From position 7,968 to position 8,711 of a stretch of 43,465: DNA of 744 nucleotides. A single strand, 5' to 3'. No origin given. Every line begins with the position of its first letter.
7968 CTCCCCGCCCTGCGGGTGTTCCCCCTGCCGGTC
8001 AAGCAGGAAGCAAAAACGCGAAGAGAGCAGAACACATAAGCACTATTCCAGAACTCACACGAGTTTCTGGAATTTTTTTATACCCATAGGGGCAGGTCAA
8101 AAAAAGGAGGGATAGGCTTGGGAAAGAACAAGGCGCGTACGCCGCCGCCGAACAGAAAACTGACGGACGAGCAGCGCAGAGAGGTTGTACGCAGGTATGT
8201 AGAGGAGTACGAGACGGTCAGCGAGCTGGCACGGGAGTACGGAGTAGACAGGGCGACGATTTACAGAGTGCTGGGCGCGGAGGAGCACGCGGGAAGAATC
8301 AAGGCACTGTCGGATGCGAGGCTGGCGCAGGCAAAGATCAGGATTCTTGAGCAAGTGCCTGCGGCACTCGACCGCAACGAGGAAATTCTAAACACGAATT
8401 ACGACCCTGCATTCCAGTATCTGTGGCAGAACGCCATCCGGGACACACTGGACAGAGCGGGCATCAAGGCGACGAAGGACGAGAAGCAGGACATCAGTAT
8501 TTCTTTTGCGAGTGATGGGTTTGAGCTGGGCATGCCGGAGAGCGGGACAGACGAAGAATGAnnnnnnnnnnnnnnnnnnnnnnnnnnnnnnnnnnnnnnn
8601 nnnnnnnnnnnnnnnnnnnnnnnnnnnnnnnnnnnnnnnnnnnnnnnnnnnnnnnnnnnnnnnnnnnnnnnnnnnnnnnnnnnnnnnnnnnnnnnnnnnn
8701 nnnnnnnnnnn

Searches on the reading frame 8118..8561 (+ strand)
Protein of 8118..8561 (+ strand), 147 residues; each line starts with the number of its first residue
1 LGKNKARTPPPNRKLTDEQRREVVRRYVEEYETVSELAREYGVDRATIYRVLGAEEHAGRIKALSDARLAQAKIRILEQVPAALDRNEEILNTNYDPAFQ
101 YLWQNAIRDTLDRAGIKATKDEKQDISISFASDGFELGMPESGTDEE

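Call 29: search_protein_families(library=pfam, proteins=[window:8118-8561:+], max_evalue=0.01)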
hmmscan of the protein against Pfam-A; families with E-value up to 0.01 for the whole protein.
window:8118-8561:+ (147 aa): 14 families
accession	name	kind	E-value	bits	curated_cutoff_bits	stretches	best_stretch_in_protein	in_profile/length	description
PF13518.12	HTH_28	-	6.6e-08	33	25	1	19-67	1-47/52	Helix-turn-helix domain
PF01527.26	HTH_Tnp_1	-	2.3e-06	28.2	24.1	1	13-54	5-46/75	Transposase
PF02796.21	HTH_7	-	2.7e-06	27.8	23.8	1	13-53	4-43/45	Helix-turn-helix domain of resolvase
PF13551.12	HTH_29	-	1.5e-05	25.4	28.1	1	20-64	1-44/64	Winged helix-turn helix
PF13936.12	HTH_38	-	0.00013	22.1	27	1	13-52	3-41/44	Helix-turn-helix domain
PF13384.12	HTH_23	-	0.00016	21.8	24.6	1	16-52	3-38/50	Homeodomain-like domain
PF04218.19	CENP-B_N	-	0.00037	20.5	21.2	1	13-56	5-47/53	CENP-B N-terminal DNA-binding domain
PF13565.12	HTH_32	-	0.003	18.5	33.7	1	5-52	20-73/73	Homeodomain-like domain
PF01710.22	HTH_Tnp_IS630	-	0.0036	17.8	21.3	1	21-59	8-46/119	Transposase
PF01978.25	TrmB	-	0.0038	17.5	25.6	1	32-56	23-47/68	Sugar-specific transcriptional regulator TrmB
PF04545.22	Sigma70_r4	-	0.0039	17.1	24.1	1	14-48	4-37/50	Sigma-70, region 4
PF25213.1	HVO_A0261_N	-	0.0045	17.3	35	1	18-57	11-50/86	HVO_A0261 N-terminal domain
PF12298.14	Bot1p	-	0.0058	17.3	23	1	11-45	13-47/172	Eukaryotic mitochondrial regulator protein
PF13022.12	HTH_Tnp_1_2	-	0.0078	16.8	27.9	0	15-68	8-63/122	Helix-turn-helix of insertion element transposase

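Call 30: search_protein_families(library=phrogs, proteins=[window:8118-8561:+], max_evalue=0.01)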
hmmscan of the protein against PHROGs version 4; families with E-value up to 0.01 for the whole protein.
window:8118-8561:+ (147 aa): 17 families
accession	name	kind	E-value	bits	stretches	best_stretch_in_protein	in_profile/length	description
phrog_2538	-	head and packaging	3.2e-07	31.5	1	15-128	3-103/129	terminase small subunit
phrog_517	-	DNA, RNA and nucleotide metabolism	5.3e-06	28.3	1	10-52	80-122/128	HTH DNA binding protein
phrog_125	-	DNA, RNA and nucleotide metabolism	1.1e-05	26.1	1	12-73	160-221/254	DNA invertase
phrog_664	-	DNA, RNA and nucleotide metabolism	0.00012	23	1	10-59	81-128/210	DNA binding protein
phrog_151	-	integration and excision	0.00013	21.6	1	7-61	120-174/582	transposase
phrog_1303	-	DNA, RNA and nucleotide metabolism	0.00024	21.9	1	13-56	22-122/184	DNA binding protein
phrog_925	-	DNA, RNA and nucleotide metabolism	0.00024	21.8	1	24-56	9-42/67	HTH DNA binding protein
phrog_7170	-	DNA, RNA and nucleotide metabolism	0.00025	22.1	1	12-58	74-119/219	HTH DNA binding protein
phrog_26674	-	unknown function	0.00053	20.8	1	13-53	172-210/217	-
phrog_836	-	transcription regulation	0.0009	20.4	1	8-58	73-123/133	late transcriptional activator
phrog_3218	-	head and packaging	0.0009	20.1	1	12-79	16-81/152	terminase small subunit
phrog_3642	-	DNA, RNA and nucleotide metabolism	0.0024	18.8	1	30-57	20-47/79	HTH DNA binding protein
phrog_28562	-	unknown function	0.0024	18.5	1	23-80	49-104/248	-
phrog_4044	-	head and packaging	0.0051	17.3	0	7-55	16-63/180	terminase small subunit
phrog_3557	-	transcription regulation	0.0071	17.5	1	15-76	9-70/142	transcriptional regulator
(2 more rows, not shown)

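Call 31: find_homologous_proteins(query=window:8118-8561:+, max_evalue=1e-10)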
Query window:8118-8561:+ (147 aa): 81 proteins with E <= 1e-10 among 302 candidates.
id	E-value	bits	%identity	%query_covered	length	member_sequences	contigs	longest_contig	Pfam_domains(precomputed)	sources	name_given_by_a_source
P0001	4.2e-85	301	96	100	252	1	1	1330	PF13551.13,PF01527.27,PF13518.13,PF02796.22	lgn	-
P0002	7.2e-85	300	95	100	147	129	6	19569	PF13551.13,PF01527.27,PF13518.13,PF02796.22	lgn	-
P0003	8.4e-82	290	98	95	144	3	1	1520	PF13551.13,PF01527.27,PF13518.13,PF02796.22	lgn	-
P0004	1.0e-78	280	90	100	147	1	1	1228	PF13551.13,PF01527.27,PF02796.22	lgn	-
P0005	8.0e-74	264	83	98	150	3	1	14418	PF13518.13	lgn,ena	-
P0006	8.3e-74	264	88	96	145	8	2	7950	-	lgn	-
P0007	7.1e-71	255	80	100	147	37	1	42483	PF13518.13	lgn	-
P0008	9.3e-69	248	79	99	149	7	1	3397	PF13551.13,PF01527.27,PF13518.13,PF02796.22,PF04218.20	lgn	-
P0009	1.4e-68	247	79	99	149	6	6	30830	PF01527.27,PF13518.13,PF02796.22,PF04218.20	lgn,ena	-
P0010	1.7e-66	241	76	99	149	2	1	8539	PF02796.22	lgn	-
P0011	9.8e-63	228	75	96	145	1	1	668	PF04545.23,PF08220.19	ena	-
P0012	1.3e-60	222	73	97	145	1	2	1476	PF13384.13,PF01527.27,PF13518.13,PF02796.22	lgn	-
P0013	2.8e-57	211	70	96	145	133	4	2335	PF04545.23,PF08220.19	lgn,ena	-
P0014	1.3e-53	199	67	97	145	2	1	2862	PF13384.13,PF13551.13,PF13518.13,PF01710.23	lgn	-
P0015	9.2e-53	196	68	96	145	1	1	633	PF13384.13,PF13518.13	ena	-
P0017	9.9e-53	196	67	96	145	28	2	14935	PF13384.13,PF13551.13,PF13518.13,PF02796.22,PF01710.23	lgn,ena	-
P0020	2.6e-52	195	66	100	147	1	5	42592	PF13384.13,PF13518.13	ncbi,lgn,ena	-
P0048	2.9e-51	191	65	96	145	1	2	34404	PF13384.13,PF13551.13,PF13518.13,PF02796.22,PF01710.23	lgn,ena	-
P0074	8.7e-49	183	64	95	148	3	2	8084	PF04297.21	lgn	-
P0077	8.5e-47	177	61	97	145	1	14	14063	PF13518.13,PF02796.22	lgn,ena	-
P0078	3.2e-46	175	60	97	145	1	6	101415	PF13518.13,PF02796.22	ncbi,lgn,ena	-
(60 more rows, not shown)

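Call 32: find_encoding_contigs(protein=P0007, flank=3000, max_places=3)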
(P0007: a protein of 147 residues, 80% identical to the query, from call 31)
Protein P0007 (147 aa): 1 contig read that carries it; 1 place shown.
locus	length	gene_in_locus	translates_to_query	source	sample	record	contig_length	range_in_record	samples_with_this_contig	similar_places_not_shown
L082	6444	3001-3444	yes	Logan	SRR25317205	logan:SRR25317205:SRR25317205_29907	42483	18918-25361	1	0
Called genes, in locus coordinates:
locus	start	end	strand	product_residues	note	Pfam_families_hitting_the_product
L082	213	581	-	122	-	-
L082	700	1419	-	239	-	-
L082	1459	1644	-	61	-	-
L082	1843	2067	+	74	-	-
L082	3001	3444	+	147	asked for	PF13518:HTH_28 (weak)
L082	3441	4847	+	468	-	PF03237:Terminase_6N, PF04466:Terminase_3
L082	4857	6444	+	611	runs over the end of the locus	PF16510:P22_portal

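Call 33: find_encoding_contigs(protein=P0009, flank=3000, max_places=6)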
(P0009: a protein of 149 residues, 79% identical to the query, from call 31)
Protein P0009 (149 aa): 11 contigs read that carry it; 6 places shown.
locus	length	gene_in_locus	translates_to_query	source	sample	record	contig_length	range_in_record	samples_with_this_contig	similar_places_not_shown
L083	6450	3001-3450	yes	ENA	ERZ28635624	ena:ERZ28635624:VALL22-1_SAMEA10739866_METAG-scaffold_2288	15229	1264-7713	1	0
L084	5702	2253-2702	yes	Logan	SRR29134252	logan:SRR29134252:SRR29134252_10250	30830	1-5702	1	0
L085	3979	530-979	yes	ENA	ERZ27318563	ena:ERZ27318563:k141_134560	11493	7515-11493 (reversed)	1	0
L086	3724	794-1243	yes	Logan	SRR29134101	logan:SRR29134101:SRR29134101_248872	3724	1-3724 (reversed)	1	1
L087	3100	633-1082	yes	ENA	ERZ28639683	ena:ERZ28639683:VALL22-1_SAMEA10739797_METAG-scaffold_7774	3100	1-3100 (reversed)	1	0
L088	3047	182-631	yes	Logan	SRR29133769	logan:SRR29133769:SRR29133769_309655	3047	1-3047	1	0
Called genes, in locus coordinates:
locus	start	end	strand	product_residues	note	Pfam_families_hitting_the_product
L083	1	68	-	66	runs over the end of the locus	-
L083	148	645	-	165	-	-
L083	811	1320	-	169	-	-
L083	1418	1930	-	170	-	-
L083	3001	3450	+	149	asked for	PF01527:HTH_Tnp_1 (weak), PF02796:HTH_7 (weak), PF04218:CENP-B_N (weak), PF13518:HTH_28 (weak)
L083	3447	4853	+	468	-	PF03237:Terminase_6N, PF04466:Terminase_3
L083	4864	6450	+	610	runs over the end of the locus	PF16510:P22_portal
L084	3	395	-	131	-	?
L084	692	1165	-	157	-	-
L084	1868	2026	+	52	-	-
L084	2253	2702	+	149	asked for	PF01527:HTH_Tnp_1 (weak), PF02796:HTH_7 (weak), PF04218:CENP-B_N (weak), PF13518:HTH_28 (weak)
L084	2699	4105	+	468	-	PF03237:Terminase_6N, PF04466:Terminase_3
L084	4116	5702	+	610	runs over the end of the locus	PF16510:P22_portal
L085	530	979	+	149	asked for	PF01527:HTH_Tnp_1 (weak), PF02796:HTH_7 (weak), PF04218:CENP-B_N (weak), PF13518:HTH_28 (weak)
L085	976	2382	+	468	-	PF03237:Terminase_6N, PF04466:Terminase_3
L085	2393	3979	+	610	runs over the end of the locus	PF16510:P22_portal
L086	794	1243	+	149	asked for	PF01527:HTH_Tnp_1 (weak), PF02796:HTH_7 (weak), PF04218:CENP-B_N (weak), PF13518:HTH_28 (weak)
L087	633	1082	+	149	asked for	PF01527:HTH_Tnp_1 (weak), PF02796:HTH_7 (weak), PF04218:CENP-B_N (weak), PF13518:HTH_28 (weak)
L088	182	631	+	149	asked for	PF01527:HTH_Tnp_1 (weak), PF02796:HTH_7 (weak), PF04218:CENP-B_N (weak), PF13518:HTH_28 (weak)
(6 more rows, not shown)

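Call 34: find_encoding_contigs(protein=P0005, flank=3000, max_places=3)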
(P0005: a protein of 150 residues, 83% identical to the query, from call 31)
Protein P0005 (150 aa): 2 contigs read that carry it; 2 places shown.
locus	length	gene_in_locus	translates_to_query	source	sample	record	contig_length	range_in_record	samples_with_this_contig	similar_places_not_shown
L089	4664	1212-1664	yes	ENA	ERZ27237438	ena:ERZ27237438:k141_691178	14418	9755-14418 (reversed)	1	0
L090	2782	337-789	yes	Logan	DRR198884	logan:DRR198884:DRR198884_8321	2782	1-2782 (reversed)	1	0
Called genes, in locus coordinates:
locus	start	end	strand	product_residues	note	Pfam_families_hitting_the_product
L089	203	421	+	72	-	-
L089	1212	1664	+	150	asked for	PF13518:HTH_28 (weak)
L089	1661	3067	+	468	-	PF03237:Terminase_6N, PF04466:Terminase_3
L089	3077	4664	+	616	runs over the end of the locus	PF16510:P22_portal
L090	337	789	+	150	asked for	PF13518:HTH_28 (weak)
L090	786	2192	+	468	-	PF03237:Terminase_6N, PF04466:Terminase_3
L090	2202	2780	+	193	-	?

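Call 35: find_encoding_contigs(protein=P0078, flank=3000, max_places=6)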
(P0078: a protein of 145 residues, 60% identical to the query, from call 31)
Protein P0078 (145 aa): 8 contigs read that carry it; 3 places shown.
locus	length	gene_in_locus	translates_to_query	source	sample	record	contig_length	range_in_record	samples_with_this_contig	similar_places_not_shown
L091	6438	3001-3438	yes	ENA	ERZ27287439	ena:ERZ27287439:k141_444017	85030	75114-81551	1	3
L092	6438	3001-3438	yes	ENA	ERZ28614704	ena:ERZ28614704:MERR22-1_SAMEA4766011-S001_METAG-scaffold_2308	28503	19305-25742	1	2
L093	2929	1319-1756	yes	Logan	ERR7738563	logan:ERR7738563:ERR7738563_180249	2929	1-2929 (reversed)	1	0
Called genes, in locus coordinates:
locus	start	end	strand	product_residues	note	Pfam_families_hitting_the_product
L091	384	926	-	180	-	-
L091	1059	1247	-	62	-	PF02954:HTH_8 (faint), PF12844:HTH_19 (weak), PF13443:HTH_26, PF01381:HTH_3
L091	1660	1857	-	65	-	-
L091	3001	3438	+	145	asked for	PF02796:HTH_7 (faint), PF13518:HTH_28 (faint)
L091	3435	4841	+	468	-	PF03237:Terminase_6N, PF04466:Terminase_3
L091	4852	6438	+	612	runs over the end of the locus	PF16510:P22_portal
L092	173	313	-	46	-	-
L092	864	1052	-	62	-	PF02954:HTH_8 (faint), PF12844:HTH_19 (weak), PF13443:HTH_26, PF01381:HTH_3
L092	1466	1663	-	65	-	-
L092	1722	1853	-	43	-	-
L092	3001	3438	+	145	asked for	PF02796:HTH_7 (faint), PF13518:HTH_28 (faint)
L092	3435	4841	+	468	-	PF03237:Terminase_6N, PF04466:Terminase_3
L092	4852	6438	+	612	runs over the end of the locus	PF16510:P22_portal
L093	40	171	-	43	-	-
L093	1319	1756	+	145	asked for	PF02796:HTH_7 (faint), PF13518:HTH_28 (faint)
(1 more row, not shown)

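Call 36: find_encoding_contigs(protein=P0010, flank=3000, max_places=2)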
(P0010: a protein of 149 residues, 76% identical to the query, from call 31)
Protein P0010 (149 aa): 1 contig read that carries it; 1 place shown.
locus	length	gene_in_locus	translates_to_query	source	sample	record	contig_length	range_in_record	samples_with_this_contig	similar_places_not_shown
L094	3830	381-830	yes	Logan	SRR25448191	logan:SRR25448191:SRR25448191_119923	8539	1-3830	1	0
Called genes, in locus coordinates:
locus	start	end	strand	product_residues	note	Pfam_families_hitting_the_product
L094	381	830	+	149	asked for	PF02796:HTH_7 (weak)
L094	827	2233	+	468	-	PF03237:Terminase_6N, PF04466:Terminase_3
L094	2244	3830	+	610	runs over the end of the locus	PF16510:P22_portal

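Call 37: find_encoding_contigs(protein=P0017, flank=3000, max_places=2)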
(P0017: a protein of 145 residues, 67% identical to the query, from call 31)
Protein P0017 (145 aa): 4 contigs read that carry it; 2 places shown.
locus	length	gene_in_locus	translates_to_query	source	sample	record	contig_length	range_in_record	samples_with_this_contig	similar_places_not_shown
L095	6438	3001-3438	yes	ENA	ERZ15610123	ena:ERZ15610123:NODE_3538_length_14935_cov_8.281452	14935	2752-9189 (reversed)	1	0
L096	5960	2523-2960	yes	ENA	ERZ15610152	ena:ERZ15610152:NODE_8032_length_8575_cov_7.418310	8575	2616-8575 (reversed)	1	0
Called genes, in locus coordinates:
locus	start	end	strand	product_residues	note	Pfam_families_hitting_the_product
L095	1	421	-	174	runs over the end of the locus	-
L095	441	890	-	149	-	-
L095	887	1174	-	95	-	-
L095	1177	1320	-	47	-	-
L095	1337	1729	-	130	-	PF12960:DUF3849 (weak)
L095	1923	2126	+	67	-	-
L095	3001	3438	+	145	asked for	PF02796:HTH_7 (weak), PF01710:HTH_Tnp_IS630 (faint), PF13384:HTH_23 (weak), PF13518:HTH_28 (weak), PF13551:HTH_29 (weak)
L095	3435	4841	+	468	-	PF03237:Terminase_6N, PF04466:Terminase_3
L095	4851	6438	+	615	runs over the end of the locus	PF16510:P22_portal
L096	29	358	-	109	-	-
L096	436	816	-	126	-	-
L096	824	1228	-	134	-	-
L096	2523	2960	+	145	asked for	PF02796:HTH_7 (weak), PF01710:HTH_Tnp_IS630 (faint), PF13384:HTH_23 (weak), PF13518:HTH_28 (weak), PF13551:HTH_29 (weak)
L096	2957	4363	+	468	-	PF03237:Terminase_6N, PF04466:Terminase_3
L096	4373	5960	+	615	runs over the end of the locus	PF16510:P22_portal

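Call 38: find_encoding_contigs(protein=P0020, flank=3000, max_places=3)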
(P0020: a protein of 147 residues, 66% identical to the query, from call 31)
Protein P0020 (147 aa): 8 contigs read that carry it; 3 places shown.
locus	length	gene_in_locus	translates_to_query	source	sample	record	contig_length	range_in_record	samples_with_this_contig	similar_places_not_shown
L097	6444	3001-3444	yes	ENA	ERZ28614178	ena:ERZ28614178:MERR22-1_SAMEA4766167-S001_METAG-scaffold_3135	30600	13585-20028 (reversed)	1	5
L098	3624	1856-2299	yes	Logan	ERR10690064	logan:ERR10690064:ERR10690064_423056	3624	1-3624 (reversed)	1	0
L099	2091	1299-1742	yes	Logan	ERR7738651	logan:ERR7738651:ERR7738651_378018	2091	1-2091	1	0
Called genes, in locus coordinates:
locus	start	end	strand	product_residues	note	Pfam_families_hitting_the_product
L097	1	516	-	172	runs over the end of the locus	-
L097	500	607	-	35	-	-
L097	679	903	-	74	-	-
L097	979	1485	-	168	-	-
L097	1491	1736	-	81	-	-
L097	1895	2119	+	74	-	-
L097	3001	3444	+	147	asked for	PF13384:HTH_23 (faint), PF13518:HTH_28 (faint)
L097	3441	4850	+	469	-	PF03237:Terminase_6N, PF04466:Terminase_3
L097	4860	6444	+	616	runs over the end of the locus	PF16510:P22_portal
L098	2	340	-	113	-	?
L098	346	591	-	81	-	-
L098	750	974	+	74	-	-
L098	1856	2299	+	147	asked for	PF13384:HTH_23 (faint), PF13518:HTH_28 (faint)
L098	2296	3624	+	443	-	?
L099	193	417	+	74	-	-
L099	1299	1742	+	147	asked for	PF13384:HTH_23 (faint), PF13518:HTH_28 (faint)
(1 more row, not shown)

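Call 39: find_encoding_contigs(protein=P0048, flank=3000, max_places=2)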
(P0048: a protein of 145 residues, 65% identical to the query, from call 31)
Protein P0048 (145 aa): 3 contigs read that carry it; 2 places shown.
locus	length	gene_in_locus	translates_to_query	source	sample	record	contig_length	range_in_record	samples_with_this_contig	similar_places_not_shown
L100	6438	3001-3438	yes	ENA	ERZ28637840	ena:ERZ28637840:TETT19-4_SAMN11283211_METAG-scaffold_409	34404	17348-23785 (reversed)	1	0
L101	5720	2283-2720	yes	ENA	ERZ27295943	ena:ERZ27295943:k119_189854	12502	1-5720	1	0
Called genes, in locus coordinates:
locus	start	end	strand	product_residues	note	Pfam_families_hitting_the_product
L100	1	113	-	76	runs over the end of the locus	-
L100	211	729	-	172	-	-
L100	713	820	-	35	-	-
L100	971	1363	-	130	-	-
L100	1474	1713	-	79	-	-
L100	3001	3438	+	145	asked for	PF13551:HTH_29 (faint), PF02796:HTH_7 (faint), PF01710:HTH_Tnp_IS630 (weak), PF13384:HTH_23 (weak), PF13518:HTH_28 (weak)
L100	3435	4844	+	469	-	PF03237:Terminase_6N, PF04466:Terminase_3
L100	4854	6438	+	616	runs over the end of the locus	PF16510:P22_portal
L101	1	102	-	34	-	?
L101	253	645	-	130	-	-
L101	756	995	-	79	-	-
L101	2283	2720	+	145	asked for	PF13551:HTH_29 (faint), PF02796:HTH_7 (faint), PF01710:HTH_Tnp_IS630 (weak), PF13384:HTH_23 (weak), PF13518:HTH_28 (weak)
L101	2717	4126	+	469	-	PF03237:Terminase_6N, PF04466:Terminase_3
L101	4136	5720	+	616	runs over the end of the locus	PF16510:P22_portal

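Call 40: find_encoding_contigs(protein=P0077, flank=3000, max_places=4)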
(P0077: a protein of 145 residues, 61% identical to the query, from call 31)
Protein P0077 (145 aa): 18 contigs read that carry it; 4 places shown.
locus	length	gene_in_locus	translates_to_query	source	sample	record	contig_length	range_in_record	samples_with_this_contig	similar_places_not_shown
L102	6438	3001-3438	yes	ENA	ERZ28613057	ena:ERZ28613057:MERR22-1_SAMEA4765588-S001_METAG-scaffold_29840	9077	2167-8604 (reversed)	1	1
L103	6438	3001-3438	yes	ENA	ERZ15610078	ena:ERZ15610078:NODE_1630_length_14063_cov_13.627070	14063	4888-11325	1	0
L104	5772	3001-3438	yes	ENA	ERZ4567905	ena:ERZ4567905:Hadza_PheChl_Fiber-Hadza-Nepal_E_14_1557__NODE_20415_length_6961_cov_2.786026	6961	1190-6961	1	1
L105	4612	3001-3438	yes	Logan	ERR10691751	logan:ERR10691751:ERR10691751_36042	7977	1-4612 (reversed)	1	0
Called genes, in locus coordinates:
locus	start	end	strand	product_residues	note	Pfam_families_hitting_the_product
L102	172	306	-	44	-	-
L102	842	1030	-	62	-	PF02954:HTH_8 (faint), PF12844:HTH_19 (weak), PF13443:HTH_26, PF01381:HTH_3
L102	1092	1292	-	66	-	-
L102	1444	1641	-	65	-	-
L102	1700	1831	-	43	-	-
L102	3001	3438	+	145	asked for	PF02796:HTH_7 (faint), PF13518:HTH_28 (faint)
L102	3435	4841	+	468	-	PF03237:Terminase_6N, PF04466:Terminase_3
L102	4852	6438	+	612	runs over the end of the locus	PF16510:P22_portal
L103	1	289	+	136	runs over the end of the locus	-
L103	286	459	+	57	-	-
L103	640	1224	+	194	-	-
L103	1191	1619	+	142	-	-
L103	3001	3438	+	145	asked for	PF02796:HTH_7 (faint), PF13518:HTH_28 (faint)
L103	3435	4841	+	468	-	PF03237:Terminase_6N, PF04466:Terminase_3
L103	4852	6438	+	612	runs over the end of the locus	PF16510:P22_portal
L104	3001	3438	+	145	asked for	PF02796:HTH_7 (faint), PF13518:HTH_28 (faint)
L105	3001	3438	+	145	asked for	PF02796:HTH_7 (faint), PF13518:HTH_28 (faint)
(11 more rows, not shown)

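Call 41: find_encoding_contigs(protein=P0074, flank=3000, max_places=2)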
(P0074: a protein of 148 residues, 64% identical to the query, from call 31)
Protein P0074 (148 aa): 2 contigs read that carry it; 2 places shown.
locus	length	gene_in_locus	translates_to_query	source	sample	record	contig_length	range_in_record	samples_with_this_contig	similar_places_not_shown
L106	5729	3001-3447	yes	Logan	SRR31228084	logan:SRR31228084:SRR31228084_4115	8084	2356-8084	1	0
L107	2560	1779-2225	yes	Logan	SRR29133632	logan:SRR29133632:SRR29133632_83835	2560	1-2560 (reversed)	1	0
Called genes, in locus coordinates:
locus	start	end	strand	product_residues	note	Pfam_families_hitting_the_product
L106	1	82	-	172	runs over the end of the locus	-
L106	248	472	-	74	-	-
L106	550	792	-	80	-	-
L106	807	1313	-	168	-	PF00226:DnaJ (weak)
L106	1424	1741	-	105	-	-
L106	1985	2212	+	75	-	-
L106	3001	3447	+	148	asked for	PF04297:UPF0122 (faint)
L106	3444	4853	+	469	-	PF03237:Terminase_6N, PF04466:Terminase_3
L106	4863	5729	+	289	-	?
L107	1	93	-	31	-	?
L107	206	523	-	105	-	-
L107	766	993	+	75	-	-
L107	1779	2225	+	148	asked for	PF04297:UPF0122 (faint)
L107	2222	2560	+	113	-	?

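Call 52: search_protein_families(library=ncbifam, proteins=[window:8118-8561:+], max_evalue=0.1)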
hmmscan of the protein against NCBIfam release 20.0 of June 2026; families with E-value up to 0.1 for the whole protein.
window:8118-8561:+ (147 aa): 16 families
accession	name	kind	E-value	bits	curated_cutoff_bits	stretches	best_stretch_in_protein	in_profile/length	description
NF033516.0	transpos_IS3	equivalog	2e-05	24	160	1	18-100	1-86/369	IS3 family transposase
NF033577.2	transpos_IS481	equivalog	0.00018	21.2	224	1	19-66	1-47/284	IS481 family transposase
NF047595.1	IS66_ISRel24_TnpA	equivalog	0.001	19.7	74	1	13-50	3-40/113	IS66-like element accessory protein TnpA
TIGR04111.1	BcepMu_gp16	hypoth_equivalog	0.011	15.6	34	1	32-60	14-42/55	phage-associated protein, BcepMu gp16 family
NF033545.0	transpos_IS630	equivalog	0.012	15.1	100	1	20-68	1-48/299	IS630 family transposase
TIGR01884.1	cas_HTH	subfamily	0.015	14.7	60.2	1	9-65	134-190/202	CRISPR-associated CARF protein Csa3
NF048019.1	IS256_Zn_var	equivalog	0.015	14.5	150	1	19-56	37-74/304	IS256 family transposase, variant Zn-binding type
NF038291.1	rep_pAB02_ORF2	subfamily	0.021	15.2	85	1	33-51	4-22/172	plasmid replication DNA-binding protein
NF045758.2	YlxM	equivalog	0.022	14.8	80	1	15-51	17-52/72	YlxM family DNA-binding protein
TIGR02937.1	sigma70-ECF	superfamily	0.023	14.3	42.9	1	14-51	117-153/165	sigma-70 family RNA polymerase sigma factor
NF047375.1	HeatShock_HspR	equivalog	0.027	14.5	105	1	16-63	34-81/92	heat shock protein transcriptional repressor HspR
NF011315.0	PRK14726.1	equivalog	0.03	12.4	1249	1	20-126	166-278/855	protein translocase subunit SecDF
NF041397.1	TranRegGlpR_Halo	equivalog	0.044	13.4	300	1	17-62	4-50/253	HTH-type transcriptional regulator GlpR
NF009949.0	PRK13413.1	equivalog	0.046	13.4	272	1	2-55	146-196/203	master DNA invertase Mpi family serine-type recombinase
NF033789.1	repress_SdpR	subfamily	0.075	12.9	100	0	14-52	4-42/79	autorepressor SdpR family transcription factor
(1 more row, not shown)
